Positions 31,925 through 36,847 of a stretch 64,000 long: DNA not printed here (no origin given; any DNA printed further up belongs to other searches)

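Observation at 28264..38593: Envelope gene cluster built around a 1540-aa PA/M28-like::FtsX fusion, flanked by two giant polytopic membrane proteins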

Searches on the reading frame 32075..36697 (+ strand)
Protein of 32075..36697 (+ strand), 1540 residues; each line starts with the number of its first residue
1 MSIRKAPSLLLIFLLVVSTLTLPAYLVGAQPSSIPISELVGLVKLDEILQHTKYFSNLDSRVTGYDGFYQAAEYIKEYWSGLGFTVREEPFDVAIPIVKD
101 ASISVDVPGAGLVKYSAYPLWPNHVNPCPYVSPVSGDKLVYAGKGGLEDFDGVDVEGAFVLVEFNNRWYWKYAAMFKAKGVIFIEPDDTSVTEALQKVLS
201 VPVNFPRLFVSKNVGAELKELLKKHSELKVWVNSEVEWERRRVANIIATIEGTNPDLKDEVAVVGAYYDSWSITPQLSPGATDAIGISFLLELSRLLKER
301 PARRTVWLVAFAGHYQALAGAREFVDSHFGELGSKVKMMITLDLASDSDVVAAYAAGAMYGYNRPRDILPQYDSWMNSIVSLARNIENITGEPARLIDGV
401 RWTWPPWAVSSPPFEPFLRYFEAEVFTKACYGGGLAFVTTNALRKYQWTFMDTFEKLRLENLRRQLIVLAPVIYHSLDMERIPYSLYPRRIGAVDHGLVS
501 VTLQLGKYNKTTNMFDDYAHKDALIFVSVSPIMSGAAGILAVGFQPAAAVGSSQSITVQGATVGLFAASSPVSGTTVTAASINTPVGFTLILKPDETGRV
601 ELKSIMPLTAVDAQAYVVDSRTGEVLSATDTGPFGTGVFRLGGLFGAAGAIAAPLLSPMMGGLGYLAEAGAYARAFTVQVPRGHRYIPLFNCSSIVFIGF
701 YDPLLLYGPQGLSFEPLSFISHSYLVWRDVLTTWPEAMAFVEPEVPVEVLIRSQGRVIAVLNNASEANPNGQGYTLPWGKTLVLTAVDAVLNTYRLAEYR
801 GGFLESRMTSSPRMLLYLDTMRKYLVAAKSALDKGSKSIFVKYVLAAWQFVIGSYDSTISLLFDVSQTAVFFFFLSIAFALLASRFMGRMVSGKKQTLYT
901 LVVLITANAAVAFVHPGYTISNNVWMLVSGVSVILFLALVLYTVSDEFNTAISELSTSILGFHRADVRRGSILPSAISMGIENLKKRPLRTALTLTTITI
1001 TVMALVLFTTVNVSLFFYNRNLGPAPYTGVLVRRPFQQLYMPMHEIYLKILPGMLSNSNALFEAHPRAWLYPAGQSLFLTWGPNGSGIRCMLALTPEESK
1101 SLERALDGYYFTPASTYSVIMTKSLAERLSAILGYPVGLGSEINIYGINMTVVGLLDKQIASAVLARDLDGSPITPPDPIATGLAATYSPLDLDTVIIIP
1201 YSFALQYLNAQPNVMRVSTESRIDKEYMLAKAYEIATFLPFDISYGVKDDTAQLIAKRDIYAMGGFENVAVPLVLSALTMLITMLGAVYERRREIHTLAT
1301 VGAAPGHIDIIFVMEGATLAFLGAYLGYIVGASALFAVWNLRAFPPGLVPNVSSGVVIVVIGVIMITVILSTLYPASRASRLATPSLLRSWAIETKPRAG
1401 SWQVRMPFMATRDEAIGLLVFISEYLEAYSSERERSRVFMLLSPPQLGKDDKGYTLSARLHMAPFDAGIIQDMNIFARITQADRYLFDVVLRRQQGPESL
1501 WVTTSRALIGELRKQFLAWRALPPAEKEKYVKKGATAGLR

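Call 4: search_protein_families(library=pfam, proteins=[window:32075-36697:+], max_evalue=0.1)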
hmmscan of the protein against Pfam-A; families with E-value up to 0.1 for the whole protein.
window:32075-36697:+ (1540 aa): 3 families
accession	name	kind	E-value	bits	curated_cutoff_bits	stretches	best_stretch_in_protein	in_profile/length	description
PF04389.22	Peptidase_M28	-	1.1e-13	51.8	21.3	1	245-354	1-104/193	Peptidase family M28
PF02687.27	FtsX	-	1.1e-11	45.2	25.5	1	1273-1382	8-118/120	FtsX-like permease C-terminal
PF12704.14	MacB_PCD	-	0.00018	22.3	27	1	991-1159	1-158/207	MacB-like periplasmic core domain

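Call 6: search_protein_families(library=ncbifam, proteins=[window:32075-36697:+], max_evalue=0.1)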
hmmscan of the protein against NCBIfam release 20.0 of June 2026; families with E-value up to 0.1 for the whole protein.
window:32075-36697:+ (1540 aa): 8 families
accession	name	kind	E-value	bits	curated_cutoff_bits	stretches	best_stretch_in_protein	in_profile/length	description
TIGR02212.1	lolCE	equivalog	8.4e-11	41.4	362.45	1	1276-1389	280-409/411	lipoprotein-releasing ABC transporter permease subunit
TIGR03434.1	ADOP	subfamily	9.5e-07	27.3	622.3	1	1285-1401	294-412/803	ADOP family duplicated permease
NF008076.0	PRK10814.1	exception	3.8e-06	26.2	473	1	1277-1384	278-392/399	lipoprotein-releasing ABC transporter permease subunit LolC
NF038347.1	FtsX_Gpos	exception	2.5e-05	23.8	225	1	1241-1330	148-236/296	permease-like cell division protein FtsX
TIGR02213.1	lolE_release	exception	6.6e-05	21.9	540.35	1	1266-1333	268-337/411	lipoprotein-releasing ABC transporter permease subunit LolE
NF008357.0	PRK11146.1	exception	6.9e-05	21.8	439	1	1276-1383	283-406/414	lipoprotein-releasing ABC transporter permease subunit LolE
NF038346.1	FtsX_actino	exception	8.1e-05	22.1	250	1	1270-1373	188-296/308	permease-like cell division protein FtsX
TIGR00439.2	FtsX_Gneg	equivalog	0.0068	15.6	255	1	1283-1338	188-243/292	permease-like cell division protein FtsX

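Call 8: find_encoding_contigs(protein=window:32075-36697:+, flank=10000, max_places=6)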
Protein window:32075-36697:+ (1540 aa): 5 contigs read that carry it; 4 places shown.
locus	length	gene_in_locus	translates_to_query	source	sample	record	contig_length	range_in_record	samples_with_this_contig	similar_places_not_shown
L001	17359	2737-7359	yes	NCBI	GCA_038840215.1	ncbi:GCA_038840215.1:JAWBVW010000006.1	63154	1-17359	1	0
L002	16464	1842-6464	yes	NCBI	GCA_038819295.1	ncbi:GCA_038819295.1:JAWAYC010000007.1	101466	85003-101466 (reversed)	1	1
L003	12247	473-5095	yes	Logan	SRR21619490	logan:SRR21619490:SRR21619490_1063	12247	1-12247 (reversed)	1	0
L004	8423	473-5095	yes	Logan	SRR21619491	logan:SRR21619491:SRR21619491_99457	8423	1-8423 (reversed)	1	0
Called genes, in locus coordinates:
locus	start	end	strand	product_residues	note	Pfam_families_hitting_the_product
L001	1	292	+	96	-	PF01156:IU_nuc_hydro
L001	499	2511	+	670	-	PF20581:DUF6785, PF20580:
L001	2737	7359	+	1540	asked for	PF04389:Peptidase_M28, PF02687:FtsX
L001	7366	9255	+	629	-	-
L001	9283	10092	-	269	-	PF07155:ECF-ribofla_trS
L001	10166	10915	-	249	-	PF01048:PNP_UDP_1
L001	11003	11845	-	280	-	PF01261:AP_endonuc_2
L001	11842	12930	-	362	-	PF01408:GFO_IDH_MocA, PF03807:F420_oxidored (weak), PF02894:GFO_IDH_MocA_C (faint), PF22725:GFO_IDH_MocA_C3 (faint)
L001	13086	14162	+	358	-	PF03190:Thioredox_DsbH, PF00085:Thioredoxin, PF13098:Thioredoxin_2, PF13899:Thioredoxin_7 (weak), PF02683:DsbD_TM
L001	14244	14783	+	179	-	PF01613:Flavin_Reduct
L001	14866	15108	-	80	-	PF13894:zf-C2H2_4 (faint), PF13912:zf-C2H2_6 (faint), PF13465:zf-H2C2_2 (faint), PF00096:zf-C2H2 (weak)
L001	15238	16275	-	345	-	PF04014:MazE_antitoxin (weak), PF01895:PhoU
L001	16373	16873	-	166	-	-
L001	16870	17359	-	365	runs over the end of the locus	PF01408:GFO_IDH_MocA, PF22725:GFO_IDH_MocA_C3, PF02894:GFO_IDH_MocA_C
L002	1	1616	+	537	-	PF20581:DUF6785, PF20580:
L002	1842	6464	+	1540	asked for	PF04389:Peptidase_M28, PF02687:FtsX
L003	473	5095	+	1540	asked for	PF04389:Peptidase_M28, PF02687:FtsX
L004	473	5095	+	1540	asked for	PF04389:Peptidase_M28, PF02687:FtsX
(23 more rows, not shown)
